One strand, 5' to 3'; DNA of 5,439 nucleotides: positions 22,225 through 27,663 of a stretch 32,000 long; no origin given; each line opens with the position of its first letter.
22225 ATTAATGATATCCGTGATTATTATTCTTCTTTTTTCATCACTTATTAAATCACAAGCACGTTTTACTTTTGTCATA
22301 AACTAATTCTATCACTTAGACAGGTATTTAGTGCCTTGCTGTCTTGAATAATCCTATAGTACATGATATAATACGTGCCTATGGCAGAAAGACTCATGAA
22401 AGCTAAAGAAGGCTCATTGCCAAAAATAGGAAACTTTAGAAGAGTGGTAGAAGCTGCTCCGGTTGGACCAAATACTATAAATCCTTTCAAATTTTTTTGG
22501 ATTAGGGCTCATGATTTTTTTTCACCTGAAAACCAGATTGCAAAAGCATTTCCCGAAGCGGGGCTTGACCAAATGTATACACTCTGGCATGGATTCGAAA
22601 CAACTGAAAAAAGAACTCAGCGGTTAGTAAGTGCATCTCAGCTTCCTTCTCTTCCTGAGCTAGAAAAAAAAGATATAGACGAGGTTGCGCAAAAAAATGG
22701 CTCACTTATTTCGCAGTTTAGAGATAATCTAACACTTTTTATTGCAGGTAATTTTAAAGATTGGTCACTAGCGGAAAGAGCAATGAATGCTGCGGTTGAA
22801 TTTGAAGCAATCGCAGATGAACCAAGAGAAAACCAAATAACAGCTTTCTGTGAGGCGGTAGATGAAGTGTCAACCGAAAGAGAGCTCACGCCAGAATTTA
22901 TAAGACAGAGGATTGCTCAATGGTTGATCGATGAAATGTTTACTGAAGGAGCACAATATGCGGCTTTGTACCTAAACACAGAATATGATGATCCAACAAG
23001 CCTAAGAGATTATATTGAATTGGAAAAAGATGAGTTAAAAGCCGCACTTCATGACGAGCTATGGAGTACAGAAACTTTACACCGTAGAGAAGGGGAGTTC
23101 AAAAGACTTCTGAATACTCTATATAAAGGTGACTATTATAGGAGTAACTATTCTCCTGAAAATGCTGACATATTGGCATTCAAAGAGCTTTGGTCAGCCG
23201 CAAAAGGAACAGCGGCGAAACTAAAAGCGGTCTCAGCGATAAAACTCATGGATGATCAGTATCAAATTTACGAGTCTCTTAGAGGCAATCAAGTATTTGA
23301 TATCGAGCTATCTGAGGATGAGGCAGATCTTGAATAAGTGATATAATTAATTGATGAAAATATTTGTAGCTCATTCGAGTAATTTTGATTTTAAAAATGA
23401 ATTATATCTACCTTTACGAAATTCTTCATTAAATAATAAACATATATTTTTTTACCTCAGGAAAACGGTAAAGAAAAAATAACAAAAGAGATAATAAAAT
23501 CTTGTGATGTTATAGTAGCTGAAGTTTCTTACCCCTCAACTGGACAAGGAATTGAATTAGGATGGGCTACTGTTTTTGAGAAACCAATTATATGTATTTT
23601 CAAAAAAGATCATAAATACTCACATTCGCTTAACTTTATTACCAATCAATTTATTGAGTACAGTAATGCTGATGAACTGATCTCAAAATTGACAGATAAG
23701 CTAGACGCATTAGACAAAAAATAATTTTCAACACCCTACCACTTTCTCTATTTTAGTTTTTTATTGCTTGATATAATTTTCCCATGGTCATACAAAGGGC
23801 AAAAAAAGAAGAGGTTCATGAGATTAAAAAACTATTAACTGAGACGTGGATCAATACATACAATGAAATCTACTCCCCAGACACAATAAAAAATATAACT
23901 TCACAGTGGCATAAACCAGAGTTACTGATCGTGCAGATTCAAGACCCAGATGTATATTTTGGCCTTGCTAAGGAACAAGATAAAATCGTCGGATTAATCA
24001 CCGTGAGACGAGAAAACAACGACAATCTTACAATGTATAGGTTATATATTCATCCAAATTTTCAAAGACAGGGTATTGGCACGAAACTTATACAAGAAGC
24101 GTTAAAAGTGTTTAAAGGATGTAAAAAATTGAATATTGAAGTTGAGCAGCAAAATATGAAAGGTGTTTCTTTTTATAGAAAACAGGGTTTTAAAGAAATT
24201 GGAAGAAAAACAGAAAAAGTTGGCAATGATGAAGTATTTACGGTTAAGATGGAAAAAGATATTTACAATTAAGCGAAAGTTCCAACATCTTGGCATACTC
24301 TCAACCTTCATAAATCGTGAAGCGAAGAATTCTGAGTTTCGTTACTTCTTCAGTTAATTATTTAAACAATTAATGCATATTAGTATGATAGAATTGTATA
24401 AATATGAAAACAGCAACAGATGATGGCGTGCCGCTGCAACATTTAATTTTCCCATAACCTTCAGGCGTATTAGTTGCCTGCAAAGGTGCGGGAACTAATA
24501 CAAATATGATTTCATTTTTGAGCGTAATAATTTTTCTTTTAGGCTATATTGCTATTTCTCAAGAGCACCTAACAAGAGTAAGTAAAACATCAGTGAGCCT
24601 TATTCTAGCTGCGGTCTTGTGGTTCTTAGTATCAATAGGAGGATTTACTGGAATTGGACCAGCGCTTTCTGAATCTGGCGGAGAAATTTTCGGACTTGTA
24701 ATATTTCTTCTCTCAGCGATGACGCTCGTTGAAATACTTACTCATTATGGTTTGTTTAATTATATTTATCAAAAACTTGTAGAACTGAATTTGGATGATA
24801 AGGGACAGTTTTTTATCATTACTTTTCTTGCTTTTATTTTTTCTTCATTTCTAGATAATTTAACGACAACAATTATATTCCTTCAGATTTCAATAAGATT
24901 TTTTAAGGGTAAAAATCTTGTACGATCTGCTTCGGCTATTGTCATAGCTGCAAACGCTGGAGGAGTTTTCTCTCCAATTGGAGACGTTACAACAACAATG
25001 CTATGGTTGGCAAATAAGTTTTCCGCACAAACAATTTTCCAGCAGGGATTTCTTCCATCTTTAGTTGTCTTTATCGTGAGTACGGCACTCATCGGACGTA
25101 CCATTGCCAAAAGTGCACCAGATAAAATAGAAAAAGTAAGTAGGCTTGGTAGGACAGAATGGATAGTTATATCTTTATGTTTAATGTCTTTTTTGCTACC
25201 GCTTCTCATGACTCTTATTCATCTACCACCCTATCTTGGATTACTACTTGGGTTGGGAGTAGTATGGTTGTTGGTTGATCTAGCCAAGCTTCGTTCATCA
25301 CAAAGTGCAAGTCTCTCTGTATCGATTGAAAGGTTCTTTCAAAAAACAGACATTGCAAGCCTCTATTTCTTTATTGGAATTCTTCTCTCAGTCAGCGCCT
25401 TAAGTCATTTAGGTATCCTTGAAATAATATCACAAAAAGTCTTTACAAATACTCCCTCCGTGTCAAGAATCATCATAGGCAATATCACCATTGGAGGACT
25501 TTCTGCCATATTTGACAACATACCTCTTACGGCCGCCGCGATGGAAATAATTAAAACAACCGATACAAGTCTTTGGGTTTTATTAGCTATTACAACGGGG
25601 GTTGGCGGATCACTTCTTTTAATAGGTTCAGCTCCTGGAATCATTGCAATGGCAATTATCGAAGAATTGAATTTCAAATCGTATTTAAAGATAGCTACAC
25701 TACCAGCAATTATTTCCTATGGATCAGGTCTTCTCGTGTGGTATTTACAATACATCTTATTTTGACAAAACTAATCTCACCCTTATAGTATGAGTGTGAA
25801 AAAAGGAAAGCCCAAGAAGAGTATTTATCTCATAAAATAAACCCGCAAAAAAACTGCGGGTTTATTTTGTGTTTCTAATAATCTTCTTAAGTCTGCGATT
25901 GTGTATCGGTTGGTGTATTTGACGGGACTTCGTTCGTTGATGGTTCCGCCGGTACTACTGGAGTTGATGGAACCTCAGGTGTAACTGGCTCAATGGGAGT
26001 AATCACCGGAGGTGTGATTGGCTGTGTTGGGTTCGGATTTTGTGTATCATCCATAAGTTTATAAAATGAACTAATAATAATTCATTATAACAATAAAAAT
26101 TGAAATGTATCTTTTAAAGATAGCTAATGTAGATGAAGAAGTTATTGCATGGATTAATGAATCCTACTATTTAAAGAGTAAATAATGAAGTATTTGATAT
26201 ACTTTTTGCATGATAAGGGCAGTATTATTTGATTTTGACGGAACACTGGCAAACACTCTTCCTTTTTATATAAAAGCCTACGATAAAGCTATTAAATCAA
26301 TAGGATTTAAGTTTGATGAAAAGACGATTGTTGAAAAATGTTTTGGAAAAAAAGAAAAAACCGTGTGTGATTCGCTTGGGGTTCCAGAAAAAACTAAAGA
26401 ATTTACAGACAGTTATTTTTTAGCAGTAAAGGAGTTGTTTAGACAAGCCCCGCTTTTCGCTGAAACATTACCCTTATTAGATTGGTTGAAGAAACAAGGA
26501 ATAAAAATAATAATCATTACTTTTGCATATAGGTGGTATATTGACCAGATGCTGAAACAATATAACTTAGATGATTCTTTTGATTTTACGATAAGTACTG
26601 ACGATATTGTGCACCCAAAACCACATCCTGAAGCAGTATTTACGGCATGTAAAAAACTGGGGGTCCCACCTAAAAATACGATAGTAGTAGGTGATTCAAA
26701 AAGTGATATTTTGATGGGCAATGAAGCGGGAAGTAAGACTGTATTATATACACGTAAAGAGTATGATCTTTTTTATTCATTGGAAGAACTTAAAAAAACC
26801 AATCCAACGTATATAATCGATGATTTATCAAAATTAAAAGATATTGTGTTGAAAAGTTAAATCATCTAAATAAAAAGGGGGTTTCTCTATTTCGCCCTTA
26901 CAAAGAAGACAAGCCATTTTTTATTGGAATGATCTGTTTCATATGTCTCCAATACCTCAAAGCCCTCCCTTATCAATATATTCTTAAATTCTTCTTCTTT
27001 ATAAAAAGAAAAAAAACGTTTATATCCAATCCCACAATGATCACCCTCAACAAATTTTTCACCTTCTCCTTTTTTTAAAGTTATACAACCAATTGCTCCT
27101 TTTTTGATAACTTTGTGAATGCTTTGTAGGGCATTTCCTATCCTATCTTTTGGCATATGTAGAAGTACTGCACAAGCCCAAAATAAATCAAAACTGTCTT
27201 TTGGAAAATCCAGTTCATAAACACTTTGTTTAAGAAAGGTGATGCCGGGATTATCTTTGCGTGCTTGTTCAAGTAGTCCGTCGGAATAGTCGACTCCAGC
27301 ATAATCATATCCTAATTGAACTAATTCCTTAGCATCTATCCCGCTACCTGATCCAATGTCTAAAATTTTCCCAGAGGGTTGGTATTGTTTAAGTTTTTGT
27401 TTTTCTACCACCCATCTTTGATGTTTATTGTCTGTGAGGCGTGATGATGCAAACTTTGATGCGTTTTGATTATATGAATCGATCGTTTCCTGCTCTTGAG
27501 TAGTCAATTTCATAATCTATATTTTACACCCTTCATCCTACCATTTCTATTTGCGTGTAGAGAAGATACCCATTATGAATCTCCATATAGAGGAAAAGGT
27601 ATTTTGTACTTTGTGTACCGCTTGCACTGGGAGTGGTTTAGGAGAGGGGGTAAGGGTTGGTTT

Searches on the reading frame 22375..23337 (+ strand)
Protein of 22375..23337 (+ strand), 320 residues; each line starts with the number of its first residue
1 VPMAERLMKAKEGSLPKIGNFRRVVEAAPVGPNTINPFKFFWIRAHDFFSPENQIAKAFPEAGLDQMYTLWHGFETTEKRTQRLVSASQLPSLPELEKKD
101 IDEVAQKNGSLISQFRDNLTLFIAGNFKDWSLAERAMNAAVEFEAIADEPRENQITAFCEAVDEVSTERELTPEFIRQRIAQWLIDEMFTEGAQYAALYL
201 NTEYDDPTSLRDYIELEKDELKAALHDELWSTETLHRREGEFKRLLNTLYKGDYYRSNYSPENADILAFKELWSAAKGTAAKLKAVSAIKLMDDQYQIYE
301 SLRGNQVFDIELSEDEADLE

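Call 7: search_protein_families(library=pfam, proteins=[window:22375-23337:+], max_evalue=0.01)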
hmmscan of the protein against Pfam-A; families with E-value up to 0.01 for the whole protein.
window:22375-23337:+ (320 aa): 1 family
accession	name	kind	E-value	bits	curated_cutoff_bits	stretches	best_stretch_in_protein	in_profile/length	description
PF25191.1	DUF7832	-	0.0045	17.6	27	0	156-223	45-111/115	Domain of unknown function (DUF7832)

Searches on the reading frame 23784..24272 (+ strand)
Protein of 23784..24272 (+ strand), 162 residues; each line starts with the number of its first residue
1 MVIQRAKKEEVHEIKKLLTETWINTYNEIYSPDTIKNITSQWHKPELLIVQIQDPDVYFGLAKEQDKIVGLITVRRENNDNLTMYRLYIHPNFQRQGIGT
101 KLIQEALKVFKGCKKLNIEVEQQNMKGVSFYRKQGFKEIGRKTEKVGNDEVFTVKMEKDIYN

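Call 7: search_protein_families(library=pfam, proteins=[window:23784-24272:+], max_evalue=0.01)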
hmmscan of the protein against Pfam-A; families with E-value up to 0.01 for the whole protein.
window:23784-24272:+ (162 aa): 9 families
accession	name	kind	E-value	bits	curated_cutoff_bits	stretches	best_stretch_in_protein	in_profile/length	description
PF13673.13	Acetyltransf_10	-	6e-21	75.2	23.6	1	30-147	5-118/128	Acetyltransferase (GNAT) domain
PF00583.31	Acetyltransf_1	-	3.2e-19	69.8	20.7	1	26-136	16-116/116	Acetyltransferase (GNAT) family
PF13508.13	Acetyltransf_7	-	5.2e-17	62.4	27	1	59-138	5-84/84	Acetyltransferase (GNAT) domain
PF13420.13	Acetyltransf_4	-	1.5e-06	28.8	24.3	1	40-142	32-140/155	Acetyltransferase (GNAT) domain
PF13302.13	Acetyltransf_3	-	2.1e-05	25.7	25.4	1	30-137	32-138/138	Acetyltransferase (GNAT) domain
PF08445.16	FR47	-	3.2e-05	24.3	22.1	1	77-143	17-83/86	FR47-like protein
PF14542.12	Acetyltransf_CG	-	3.8e-05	24.2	30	1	63-108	6-51/80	GCN5-related N-acetyl-transferase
PF17013.11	Acetyltransf_15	-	0.00016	21.6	35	1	55-115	56-106/210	Putative acetyl-transferase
PF05301.17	Acetyltransf_16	-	0.004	17.4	27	1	79-133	99-152/173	GNAT acetyltransferase, Mec-17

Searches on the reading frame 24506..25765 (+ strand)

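Call 7: search_protein_families(library=pfam, proteins=[window:24506-25765:+], max_evalue=0.01)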
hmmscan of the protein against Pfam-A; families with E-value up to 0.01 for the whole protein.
window:24506-25765:+ (419 aa): 1 family
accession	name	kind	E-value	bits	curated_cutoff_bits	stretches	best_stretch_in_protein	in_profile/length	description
PF03600.22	CitMHS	-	1.6e-28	100.2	31.9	1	24-352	8-317/336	Citrate transporter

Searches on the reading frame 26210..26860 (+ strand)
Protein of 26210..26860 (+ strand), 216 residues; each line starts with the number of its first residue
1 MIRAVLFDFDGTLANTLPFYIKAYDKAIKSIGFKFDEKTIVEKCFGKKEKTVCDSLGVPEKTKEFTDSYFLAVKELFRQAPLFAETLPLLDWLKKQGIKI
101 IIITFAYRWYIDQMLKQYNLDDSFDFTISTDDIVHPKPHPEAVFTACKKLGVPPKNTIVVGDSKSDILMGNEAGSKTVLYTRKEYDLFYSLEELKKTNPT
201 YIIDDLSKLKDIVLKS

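Call 7: search_protein_families(library=pfam, proteins=[window:26210-26860:+], max_evalue=0.01)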
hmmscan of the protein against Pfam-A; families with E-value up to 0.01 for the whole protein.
window:26210-26860:+ (216 aa): 9 families
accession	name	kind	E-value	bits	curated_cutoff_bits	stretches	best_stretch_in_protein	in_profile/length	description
PF13419.12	HAD_2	-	4.4e-37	128.3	23.8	1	5-179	1-177/178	Haloacid dehalogenase-like hydrolase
PF00702.32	Hydrolase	-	9.1e-31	108.2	26.4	1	2-174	1-191/191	haloacid dehalogenase-like hydrolase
PF13242.12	Hydrolase_like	-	4.6e-15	55.7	22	1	136-208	3-74/75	HAD-hyrolase-like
PF12710.13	HAD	-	2e-11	45.1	27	1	5-169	1-187/189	haloacid dehalogenase-like hydrolase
PF06888.18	Put_Phosphatase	-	4.9e-06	26.6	27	1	5-126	3-118/234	Putative Phosphatase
PF08282.18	Hydrolase_3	-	0.00019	21.7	20.9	0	142-174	191-223/255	haloacid dehalogenase-like hydrolase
PF09419.16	PGP_phosphatase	-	0.0038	17.3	20.4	0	153-181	135-164/168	Mitochondrial PGP phosphatase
PF05116.19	S6PP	-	0.0055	16.8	20.3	1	111-198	136-225/247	Sucrose-6F-phosphate phosphohydrolase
PF03767.20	Acid_phosphat_B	-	0.0072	16.3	27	0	64-104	104-143/230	HAD superfamily, subfamily IIIB (Acid phosphatase)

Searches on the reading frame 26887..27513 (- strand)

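Call 7: search_protein_families(library=pfam, proteins=[window:26887-27513:-], max_evalue=0.01)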
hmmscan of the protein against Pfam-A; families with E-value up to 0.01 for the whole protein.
window:26887-27513:- (208 aa): 8 families
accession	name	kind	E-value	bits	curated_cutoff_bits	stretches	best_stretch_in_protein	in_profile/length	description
PF13649.12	Methyltransf_25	-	1.5e-17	64.5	27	1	50-139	1-96/97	Methyltransferase domain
PF08241.18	Methyltransf_11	-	5.4e-17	62.7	21.2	1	51-141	1-92/95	Methyltransferase domain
PF13489.12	Methyltransf_23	-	2.7e-12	47.2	27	1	45-189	21-163/164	Methyltransferase domain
PF08242.18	Methyltransf_12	-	4.6e-11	43.8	30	1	51-140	1-96/98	Methyltransferase domain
PF13847.12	Methyltransf_31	-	3.5e-09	36.9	27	1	48-145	5-110/145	Methyltransferase domain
PF01209.24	Ubie_methyltran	-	1.4e-05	25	20.1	1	29-144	30-152/233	ubiE/COQ5 methyltransferase family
PF00398.26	RrnaAD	-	5.5e-05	22.8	24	1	16-107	3-94/263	Ribosomal RNA adenine dimethylase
PF03848.20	TehB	-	0.00018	21.5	20.4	1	45-145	30-133/193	Tellurite resistance protein TehB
